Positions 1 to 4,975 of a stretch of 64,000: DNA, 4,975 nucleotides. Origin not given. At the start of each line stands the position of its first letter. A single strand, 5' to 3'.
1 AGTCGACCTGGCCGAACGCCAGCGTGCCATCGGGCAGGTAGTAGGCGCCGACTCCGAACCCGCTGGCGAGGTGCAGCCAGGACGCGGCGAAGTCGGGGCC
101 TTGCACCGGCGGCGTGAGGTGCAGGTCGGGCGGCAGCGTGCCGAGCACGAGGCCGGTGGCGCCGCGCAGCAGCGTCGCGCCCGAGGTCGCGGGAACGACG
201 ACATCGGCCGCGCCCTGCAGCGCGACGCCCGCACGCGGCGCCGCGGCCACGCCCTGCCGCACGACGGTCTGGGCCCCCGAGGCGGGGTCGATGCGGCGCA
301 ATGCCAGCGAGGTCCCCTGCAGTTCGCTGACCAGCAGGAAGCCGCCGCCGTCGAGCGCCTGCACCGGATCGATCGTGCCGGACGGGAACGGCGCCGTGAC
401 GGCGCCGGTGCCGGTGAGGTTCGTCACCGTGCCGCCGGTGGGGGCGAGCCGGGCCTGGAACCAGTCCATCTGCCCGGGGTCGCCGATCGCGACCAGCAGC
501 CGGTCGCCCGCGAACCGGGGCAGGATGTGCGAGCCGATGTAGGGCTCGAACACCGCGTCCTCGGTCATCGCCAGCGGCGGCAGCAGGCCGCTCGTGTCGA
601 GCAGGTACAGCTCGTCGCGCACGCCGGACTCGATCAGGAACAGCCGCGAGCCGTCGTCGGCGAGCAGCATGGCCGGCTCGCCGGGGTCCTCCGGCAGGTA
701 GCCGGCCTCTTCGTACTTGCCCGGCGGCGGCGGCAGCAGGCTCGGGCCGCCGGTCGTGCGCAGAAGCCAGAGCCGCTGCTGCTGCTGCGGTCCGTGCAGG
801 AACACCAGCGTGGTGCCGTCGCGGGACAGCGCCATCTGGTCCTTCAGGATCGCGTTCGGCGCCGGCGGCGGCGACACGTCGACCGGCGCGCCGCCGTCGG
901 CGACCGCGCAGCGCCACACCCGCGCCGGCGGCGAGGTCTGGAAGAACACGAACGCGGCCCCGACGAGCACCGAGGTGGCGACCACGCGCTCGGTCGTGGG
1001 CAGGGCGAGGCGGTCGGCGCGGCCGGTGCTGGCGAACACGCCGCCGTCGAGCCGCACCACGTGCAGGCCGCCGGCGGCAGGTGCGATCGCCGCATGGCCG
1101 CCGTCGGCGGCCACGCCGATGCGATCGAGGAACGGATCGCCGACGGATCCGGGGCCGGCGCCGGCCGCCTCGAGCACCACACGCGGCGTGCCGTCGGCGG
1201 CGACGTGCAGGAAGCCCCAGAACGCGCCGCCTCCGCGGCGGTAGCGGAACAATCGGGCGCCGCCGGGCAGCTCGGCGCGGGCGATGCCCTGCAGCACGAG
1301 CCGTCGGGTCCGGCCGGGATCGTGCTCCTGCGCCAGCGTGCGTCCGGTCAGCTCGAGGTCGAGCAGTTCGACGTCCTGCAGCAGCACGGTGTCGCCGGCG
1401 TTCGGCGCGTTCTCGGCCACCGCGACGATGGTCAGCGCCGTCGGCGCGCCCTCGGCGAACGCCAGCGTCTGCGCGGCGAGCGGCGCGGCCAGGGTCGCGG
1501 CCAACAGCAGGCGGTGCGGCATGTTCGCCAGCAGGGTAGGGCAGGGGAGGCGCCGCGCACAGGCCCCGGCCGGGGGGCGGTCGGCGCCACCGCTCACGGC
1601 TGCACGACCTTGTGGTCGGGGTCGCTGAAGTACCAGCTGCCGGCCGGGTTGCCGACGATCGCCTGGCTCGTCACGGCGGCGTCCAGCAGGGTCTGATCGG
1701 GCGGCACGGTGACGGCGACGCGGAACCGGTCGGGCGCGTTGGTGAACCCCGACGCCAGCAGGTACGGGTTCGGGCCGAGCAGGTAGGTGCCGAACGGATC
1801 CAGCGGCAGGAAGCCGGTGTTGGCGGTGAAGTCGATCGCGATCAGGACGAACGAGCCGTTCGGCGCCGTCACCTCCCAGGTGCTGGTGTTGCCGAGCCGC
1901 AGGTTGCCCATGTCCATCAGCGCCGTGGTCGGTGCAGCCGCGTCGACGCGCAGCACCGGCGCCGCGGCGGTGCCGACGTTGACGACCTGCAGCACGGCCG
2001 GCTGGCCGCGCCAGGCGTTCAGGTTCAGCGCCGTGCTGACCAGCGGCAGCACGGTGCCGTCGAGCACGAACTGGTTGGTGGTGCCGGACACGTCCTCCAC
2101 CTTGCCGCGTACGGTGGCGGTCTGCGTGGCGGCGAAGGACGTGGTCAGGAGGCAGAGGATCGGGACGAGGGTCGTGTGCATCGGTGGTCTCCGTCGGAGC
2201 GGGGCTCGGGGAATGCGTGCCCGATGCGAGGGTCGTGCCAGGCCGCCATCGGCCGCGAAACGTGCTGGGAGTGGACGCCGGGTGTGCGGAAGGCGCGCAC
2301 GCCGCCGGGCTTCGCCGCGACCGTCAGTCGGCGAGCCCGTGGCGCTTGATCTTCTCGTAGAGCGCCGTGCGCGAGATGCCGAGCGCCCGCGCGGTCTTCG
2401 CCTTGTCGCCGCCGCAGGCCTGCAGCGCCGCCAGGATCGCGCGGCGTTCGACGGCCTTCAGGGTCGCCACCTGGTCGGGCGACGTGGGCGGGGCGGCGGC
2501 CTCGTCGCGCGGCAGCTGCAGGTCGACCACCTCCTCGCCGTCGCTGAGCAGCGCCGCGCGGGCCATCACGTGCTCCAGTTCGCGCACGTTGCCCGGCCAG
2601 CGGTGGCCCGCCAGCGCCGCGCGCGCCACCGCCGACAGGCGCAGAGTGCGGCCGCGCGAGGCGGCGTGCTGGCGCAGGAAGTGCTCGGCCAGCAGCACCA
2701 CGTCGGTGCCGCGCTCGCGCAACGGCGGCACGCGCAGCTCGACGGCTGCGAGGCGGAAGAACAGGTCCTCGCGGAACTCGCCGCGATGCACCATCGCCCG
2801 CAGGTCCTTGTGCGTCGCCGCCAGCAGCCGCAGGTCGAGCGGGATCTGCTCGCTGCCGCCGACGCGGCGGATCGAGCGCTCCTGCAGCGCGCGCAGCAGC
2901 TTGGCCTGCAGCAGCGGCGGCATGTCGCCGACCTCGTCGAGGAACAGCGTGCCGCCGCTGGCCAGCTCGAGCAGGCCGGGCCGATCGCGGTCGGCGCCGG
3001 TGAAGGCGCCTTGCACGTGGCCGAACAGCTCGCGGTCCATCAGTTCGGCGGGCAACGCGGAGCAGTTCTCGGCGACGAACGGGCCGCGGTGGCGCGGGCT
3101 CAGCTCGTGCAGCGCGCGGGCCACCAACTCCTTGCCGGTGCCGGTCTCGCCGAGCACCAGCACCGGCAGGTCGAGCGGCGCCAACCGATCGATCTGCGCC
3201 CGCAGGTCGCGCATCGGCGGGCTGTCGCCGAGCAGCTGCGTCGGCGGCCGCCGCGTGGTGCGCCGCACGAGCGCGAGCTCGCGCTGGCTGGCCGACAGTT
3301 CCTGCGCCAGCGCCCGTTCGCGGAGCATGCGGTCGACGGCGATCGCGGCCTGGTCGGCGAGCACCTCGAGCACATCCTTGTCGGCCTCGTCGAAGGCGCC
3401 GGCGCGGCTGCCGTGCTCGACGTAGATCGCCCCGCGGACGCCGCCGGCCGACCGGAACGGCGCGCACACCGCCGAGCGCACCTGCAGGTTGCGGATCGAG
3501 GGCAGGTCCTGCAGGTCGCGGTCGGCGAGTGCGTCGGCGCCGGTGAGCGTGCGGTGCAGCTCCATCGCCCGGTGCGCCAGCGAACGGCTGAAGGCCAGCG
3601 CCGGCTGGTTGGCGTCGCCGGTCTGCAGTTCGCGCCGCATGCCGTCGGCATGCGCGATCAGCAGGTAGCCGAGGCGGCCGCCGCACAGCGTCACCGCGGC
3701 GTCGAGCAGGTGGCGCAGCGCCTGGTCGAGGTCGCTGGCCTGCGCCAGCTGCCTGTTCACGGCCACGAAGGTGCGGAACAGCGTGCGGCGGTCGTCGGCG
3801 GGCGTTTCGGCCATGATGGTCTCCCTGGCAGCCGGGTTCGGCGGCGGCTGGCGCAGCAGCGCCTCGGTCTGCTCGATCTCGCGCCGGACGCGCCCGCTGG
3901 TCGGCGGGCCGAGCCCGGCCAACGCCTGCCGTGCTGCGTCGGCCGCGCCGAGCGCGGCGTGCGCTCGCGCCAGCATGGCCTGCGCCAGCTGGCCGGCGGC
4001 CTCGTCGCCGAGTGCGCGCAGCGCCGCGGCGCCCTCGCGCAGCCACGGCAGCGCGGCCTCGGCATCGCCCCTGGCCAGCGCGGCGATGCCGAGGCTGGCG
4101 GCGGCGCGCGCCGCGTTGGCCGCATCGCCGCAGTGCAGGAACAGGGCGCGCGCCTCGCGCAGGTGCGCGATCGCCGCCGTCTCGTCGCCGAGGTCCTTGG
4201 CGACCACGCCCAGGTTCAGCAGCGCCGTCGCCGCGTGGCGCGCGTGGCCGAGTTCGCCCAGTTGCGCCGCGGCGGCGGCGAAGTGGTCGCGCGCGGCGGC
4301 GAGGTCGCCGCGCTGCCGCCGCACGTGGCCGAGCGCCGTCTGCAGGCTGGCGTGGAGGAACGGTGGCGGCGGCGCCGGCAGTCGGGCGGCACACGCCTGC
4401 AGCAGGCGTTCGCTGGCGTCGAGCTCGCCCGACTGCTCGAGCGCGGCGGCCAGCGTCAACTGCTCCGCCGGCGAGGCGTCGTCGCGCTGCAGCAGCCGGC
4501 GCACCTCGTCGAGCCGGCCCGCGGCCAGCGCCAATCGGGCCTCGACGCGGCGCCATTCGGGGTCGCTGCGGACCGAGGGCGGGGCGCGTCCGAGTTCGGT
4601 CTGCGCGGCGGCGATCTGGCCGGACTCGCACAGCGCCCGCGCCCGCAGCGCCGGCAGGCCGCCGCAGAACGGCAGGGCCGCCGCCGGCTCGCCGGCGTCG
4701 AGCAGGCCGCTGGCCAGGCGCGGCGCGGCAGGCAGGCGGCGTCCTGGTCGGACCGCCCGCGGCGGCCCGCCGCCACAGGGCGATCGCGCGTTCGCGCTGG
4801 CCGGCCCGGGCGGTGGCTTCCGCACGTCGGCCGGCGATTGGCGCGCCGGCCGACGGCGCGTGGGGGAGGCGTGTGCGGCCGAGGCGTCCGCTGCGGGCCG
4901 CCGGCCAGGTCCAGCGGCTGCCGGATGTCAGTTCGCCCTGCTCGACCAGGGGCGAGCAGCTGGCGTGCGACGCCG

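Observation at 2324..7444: Lipoprotein gene coupled to a Ser/Thr-kinase-TPR-GAF-sigma-54-activator fusion, followed directly by its likely target promoter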

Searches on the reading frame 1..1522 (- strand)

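Call 6: search_protein_families(library=pfam, proteins=[window:1-1522:-], max_evalue=0.01)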
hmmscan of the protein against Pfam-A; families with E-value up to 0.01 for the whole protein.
window:1-1522:- (507 aa): 0 families

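Call 40: find_homologous_proteins(query=window:1-1522:-, max_evalue=0.00001)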
Query window:1-1522:- (507 aa): 120 proteins with E <= 0.00001 among 8000 candidates.
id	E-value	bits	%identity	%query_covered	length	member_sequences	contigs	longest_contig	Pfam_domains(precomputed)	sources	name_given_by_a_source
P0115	0.0e+0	1102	100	100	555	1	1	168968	-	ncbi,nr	ncbi:MAG: hypothetical protein KF830_03870 [Planctomycetes bacterium]|nr:hypothetical protein [Planc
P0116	1.8e-246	837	74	100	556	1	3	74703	-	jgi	jgi:hypothetical protein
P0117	2.6e-239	814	74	99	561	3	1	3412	-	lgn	-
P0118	1.7e-236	804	72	100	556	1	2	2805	-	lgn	-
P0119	7.4e-236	802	73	99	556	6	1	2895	-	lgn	-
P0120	1.2e-228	778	71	99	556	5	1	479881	-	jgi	jgi:hypothetical protein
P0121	5.9e-221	753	70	99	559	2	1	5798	-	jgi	jgi:hypothetical protein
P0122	6.6e-211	720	67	95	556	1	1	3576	-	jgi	jgi:hypothetical protein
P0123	3.1e-210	718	67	100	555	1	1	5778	-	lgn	-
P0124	5.5e-206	704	66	99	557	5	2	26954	-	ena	-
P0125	2.5e-199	682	64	98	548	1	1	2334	-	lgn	-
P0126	1.5e-197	676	64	98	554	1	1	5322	-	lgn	-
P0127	2.3e-193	662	64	100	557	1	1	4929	-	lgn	-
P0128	3.2e-187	642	62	100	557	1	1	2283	-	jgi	jgi:hypothetical protein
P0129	3.8e-183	628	59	100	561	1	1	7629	-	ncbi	ncbi:MAG: hypothetical protein ABIP94_08685 [Planctomycetota bacterium]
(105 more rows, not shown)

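Call 41: find_encoding_contigs(protein=P0115, flank=10000, max_places=3)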
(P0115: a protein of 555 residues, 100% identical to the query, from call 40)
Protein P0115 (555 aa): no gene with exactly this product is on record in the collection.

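Call 42: list_cluster_members(proteins=[P0115])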
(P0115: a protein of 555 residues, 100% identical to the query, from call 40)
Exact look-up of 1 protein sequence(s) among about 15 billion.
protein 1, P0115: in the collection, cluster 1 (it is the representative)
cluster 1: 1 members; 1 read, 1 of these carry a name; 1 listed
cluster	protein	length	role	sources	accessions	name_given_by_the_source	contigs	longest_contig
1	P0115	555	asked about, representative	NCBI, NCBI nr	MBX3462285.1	MAG: hypothetical protein KF830_03870 [Planctomycetes bacterium] | hypothetical protein [Planctomycetota bacterium]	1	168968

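Call 51: predict_structure(alignment_id=A2)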
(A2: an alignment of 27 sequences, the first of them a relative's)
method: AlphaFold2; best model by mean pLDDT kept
length: 555 residues; sequences in the alignment: 27
mean_pLDDT: 86.1   pTM: 0.86
mean pLDDT of the five models: 86.1, 86.0, 85.8, 85.0, 84.7
residues with pLDDT >= 90: 276; 70-90: 221; 50-70: 38; < 50: 20
segments of 3 or more residues with pLDDT < 50: 1-15, 372-376
pLDDT, mean of each block of 10 residues (from residue 1): 47 59 95 93 94 94 76 87 89 96 96 96 93 94 96 95 96 95 94 93 96 94 89 95 92 94 89 63 84 88 82 88 62 80 81 86 84 52 74 75 81 80 86 81 90 84 89 89 90 88 87 90 92 88 92 83
secondary structure, 60 per line:
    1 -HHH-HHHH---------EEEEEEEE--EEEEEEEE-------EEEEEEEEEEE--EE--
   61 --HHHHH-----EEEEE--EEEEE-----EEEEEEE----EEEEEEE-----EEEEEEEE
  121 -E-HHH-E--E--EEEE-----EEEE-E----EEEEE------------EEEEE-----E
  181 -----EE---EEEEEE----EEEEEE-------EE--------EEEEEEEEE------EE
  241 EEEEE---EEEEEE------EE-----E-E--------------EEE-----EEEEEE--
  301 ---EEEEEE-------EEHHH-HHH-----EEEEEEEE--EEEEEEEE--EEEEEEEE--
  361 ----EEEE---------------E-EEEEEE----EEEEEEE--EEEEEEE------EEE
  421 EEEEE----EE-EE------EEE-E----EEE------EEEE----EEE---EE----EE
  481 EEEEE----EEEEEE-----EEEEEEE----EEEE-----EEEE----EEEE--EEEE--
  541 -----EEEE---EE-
elements in order: H6-9 E19-26 E29-36 E44-54 H63-67 E73-77 E80-84 E90-96 E101-107 E113-120 E134-137 E143-146 E153-157 E170-174 E191-196 E201-206 E224-232 E239-245 E249-254 E285-287 E293-298 E304-309 E331-338 E341-348 E351-358 E365-368 E386-391 E396-402 E405-411 E418-425 E441-443 E450-452 E459-462 E467-469 E479-485 E490-495 E501-507 E512-515 E521-524 E529-532 E535-538 E546-549

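Call 57: fold_search(model_id=the predicted structure, library=pdb)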
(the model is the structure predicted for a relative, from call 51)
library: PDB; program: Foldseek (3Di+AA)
matches with E <= 10: 1561; with E <= 0.001: 911
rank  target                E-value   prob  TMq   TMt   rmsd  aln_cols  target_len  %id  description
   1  8ffe_A                4.5e-10  1.00  0.20  0.18  21.7       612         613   10  Crystal structure of LRP6 E1E2 domains bound to YW210.09 Fab and engineered XWnt8 peptide (released 2023-03-08)
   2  3s8v_A                1.9e-09  1.00  0.20  0.19  24.3       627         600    9  Crystal structure of LRP6-Dkk1 complex (released 2011-10-26)
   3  5oql_A                2.0e-09  1.00  0.26  0.19  19.2       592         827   10  Cryo-EM structure of the 90S pre-ribosome from Chaetomium thermophilum (released 2017-10-11)
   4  3s2k_A                2.6e-09  1.00  0.20  0.18  21.0       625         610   10  Structural basis of Wnt signaling inhibition by Dickkopf binding to LRP5/6. (released 2011-11-02)
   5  8bbe_E                2.7e-09  1.00  0.23  0.13  25.5       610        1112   10  Structure of the IFT-A complex; IFT-A2 module (released 2022-12-21)
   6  2bkl_A                2.8e-09  1.00  0.31  0.27  14.1       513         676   12  Structural and Mechanistic Analysis of Two Prolyl Endopeptidases: Role of Inter-Domain Dynamics in Catalysis and Speci (released 2005-03-09)
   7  6h15_A                3.2e-09  1.00  0.18  0.17  21.6       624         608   10  Structure of LRP6 P3E3P4E4 in complex with VHH L-P2-B10 (released 2019-01-30)
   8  8snb_4B               3.4e-09  1.00  0.23  0.21  18.2       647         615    8  atomic model of sea urchin sperm doublet microtubule (48-nm periodicity) (released 2023-06-28)
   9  8dvn_A                3.4e-09  1.00  0.20  0.19  22.0       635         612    9  Crystal structure of LRP6 E3E4 in complex with disulfide constrained peptide E3.10 (released 2023-03-29)
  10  9a2d_F                4.8e-09  1.00  0.28  0.13  20.1       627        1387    9  Modeling of the ciliary Intraflagellar transport-A complex (released 2024-05-10)
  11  9qaw_A                4.8e-09  1.00  0.21  0.05  26.6       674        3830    9  CryoEM structure of the human LRP2 receptor ectodomain in complex with LRPAP1 (released 2026-03-11)
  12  5uw3_B                5.3e-09  1.00  0.33  0.27  14.3       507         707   11  PCY1 in Complex with Follower Peptide (released 2017-05-31)
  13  1vz3                  5.3e-09  1.00  0.29  0.24  14.4       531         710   10  PROLYL OLIGOPEPTIDASE FROM PORCINE BRAIN, T597C MUTANT (released 2004-07-01)
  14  9i3v_A                5.8e-09  1.00  0.21  0.05  26.8       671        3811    9  Cryo-EM structure of the human LRP2 ectodomain (released 2026-02-04)
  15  5o3u_B                6.4e-09  1.00  0.32  0.27  13.9       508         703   11  Structural characterization of the fast and promiscuous macrocyclase from plant - PCY1-S562A bound to Presegetalin F1 (released 2018-02-07)
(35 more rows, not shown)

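Call 69: search_protein_families(library=ncbifam, proteins=[P0115], max_evalue=0.001)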
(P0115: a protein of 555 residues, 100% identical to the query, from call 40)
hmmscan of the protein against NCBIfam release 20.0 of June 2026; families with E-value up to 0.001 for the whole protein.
P0115 (555 aa): 0 families

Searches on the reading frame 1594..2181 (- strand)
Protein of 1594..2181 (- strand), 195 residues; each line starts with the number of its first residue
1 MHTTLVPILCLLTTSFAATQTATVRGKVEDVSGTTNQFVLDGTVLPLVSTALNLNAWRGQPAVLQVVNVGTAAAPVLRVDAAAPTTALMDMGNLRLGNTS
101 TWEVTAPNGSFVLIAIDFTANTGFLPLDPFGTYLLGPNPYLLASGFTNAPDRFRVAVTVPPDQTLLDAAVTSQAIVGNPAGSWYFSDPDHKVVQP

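Call 6: search_protein_families(library=pfam, proteins=[window:1594-2181:-], max_evalue=0.01)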
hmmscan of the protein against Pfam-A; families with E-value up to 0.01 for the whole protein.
window:1594-2181:- (195 aa): 0 families

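Call 69: search_protein_families(library=ncbifam, proteins=[window:1594-2181:-], max_evalue=0.001)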
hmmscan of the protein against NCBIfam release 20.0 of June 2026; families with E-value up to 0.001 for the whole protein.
window:1594-2181:- (195 aa): 0 families

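Call 94: find_encoding_contigs(protein=window:1594-2181:-, flank=8000, max_places=3)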
Protein window:1594-2181:- (195 aa): no gene with exactly this product is on record in the collection.

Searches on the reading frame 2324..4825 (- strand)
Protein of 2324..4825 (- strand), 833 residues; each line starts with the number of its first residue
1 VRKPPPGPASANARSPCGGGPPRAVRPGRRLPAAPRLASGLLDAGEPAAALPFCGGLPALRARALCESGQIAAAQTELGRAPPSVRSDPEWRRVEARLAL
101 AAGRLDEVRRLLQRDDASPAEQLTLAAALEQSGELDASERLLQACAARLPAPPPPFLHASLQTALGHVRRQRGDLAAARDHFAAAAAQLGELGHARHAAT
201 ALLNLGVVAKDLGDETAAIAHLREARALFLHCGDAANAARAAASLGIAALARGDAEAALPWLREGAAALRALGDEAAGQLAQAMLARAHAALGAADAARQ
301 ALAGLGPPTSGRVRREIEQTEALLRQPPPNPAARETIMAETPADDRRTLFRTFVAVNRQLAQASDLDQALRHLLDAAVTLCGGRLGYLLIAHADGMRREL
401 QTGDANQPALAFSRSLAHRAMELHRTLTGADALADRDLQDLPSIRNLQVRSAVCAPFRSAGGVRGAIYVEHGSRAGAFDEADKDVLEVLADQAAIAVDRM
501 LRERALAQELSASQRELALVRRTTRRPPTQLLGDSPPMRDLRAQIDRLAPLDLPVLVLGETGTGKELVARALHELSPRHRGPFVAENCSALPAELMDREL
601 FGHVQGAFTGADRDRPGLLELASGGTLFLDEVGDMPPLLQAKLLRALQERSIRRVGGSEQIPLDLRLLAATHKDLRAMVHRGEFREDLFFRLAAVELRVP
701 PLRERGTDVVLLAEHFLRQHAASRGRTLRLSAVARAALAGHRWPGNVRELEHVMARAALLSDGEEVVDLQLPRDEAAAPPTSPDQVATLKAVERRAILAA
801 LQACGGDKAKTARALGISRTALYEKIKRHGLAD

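Call 6: search_protein_families(library=pfam, proteins=[window:2324-4825:-], max_evalue=0.01)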
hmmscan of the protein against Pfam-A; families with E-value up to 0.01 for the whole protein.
window:2324-4825:- (833 aa): 14 families
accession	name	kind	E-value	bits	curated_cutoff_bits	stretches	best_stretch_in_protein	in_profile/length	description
PF00158.32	Sigma54_activat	-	5.3e-66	221.9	20.2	1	532-697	2-167/168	Sigma-54 interaction domain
PF14532.12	Sigma54_activ_2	-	4.1e-26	92.3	25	1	532-702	1-138/138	Sigma-54 interaction domain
PF25601.1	AAA_lid_14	-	4.5e-20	71.7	27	1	703-782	1-81/87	AAA+ ATPase lid domain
PF13185.12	GAF_2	-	4.5e-14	53.3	28.6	1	364-498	2-136/136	GAF domain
PF02954.25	HTH_8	-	4.2e-13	49.2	22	1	789-828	2-41/42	Bacterial regulatory protein, Fis family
PF01590.32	GAF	-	1.2e-11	45.7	22.4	1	365-497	1-133/133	GAF domain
PF13424.12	TPR_12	-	3.6e-11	43.5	30.1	2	159-229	3-75/77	Tetratricopeptide repeat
PF13492.12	GAF_3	-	1.3e-08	35.7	27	1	365-499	1-129/129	GAF domain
PF07728.20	AAA_5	-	4.4e-07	30.4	22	1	554-671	1-121/139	AAA domain (dynein-related subfamily)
PF13191.12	AAA_16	-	0.00025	22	32.6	1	540-650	11-123/167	AAA ATPase domain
PF01078.27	Mg_chelatase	-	0.00034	20.5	20.3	0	610-670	93-155/207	Magnesium chelatase, subunit ChlI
PF13556.12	HTH_30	-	0.00038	20.6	27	1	797-828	4-35/59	PucR C-terminal helix-turn-helix domain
PF14559.12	TPR_19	-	0.0011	19.7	25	1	60-98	30-68/68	Tetratricopeptide repeat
PF18024.7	HTH_50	-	0.0014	18.7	27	1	789-831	8-49/50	Helix-turn-helix domain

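Call 69: search_protein_families(library=ncbifam, proteins=[window:2324-4717:-], max_evalue=0.001)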
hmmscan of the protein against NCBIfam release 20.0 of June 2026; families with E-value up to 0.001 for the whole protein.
window:2324-4717:- (797 aa): 29 families (the best 25 are shown)
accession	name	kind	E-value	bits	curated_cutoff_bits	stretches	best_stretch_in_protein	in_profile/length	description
NF003451.0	PRK05022.1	equivalog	5.6e-101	338.8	476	1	409-795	108-510/512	nitric oxide reductase transcriptional regulator NorR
TIGR01817.1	nifA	equivalog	9.8e-101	338.1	528.85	1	317-732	7-435/534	nif-specific transcriptional activator NifA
TIGR02915.1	PEP_resp_reg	equivalog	2e-100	336.7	502.6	1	440-795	95-444/445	PEP-CTERM-box response regulator transcription factor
NF008469.0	PRK11361.1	equivalog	8.2e-93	311.6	714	1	437-795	95-456/461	acetoacetate metabolism transcriptional regulator AtoC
TIGR01818.1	ntrC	equivalog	1.1e-91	308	558.6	1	465-740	109-382/463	nitrogen regulation protein NR(I)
NF041552.1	TF_PrdR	equivalog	1.1e-89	301.3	795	1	458-793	227-576/577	sigma-54 dependent transcriptional regulator PrdR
NF038308.1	RNA_repair_RtcR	equivalog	2.2e-88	297.4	650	1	492-787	179-505/530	RNA repair transcriptional activator RtcR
TIGR02329.1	propionate_PrpR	equivalog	4.9e-88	296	499.2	1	456-791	180-525/526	propionate catabolism operon regulatory protein PrpR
NF050807.1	TransRegFlbDCaul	equivalog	1e-84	285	750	1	494-792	119-437/454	sigma-54-dependent transcriptional regulator FlbD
NF007689.0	PRK10365.1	equivalog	8.1e-84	281.9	760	1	493-792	139-441/441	sigma-54-dependent response regulator transcription factor ZraR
NF011953.0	PRK15424.1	equivalog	4.1e-83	279.8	703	1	483-793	209-534/538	propionate catabolism operon regulatory protein PrpR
NF011958.0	PRK15429.1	equivalog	1.7e-78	264.9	830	1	439-795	322-686/692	formate hydrogenlyase transcriptional activator FlhA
NF011695.0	PRK15115.1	equivalog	2e-77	260.9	763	1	427-795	79-438/445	two-component system response regulator GlrR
TIGR02974.1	phageshock_pspF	equivalog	1.2e-76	258.1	443.55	1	495-725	1-233/336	phage shock protein operon transcriptional activator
NF041946.1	LuxO_transreg_Vib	equivalog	2.2e-73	247.6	800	2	451-736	98-377/463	quorum-sensing sigma-54 dependent transcriptional regulator LuxO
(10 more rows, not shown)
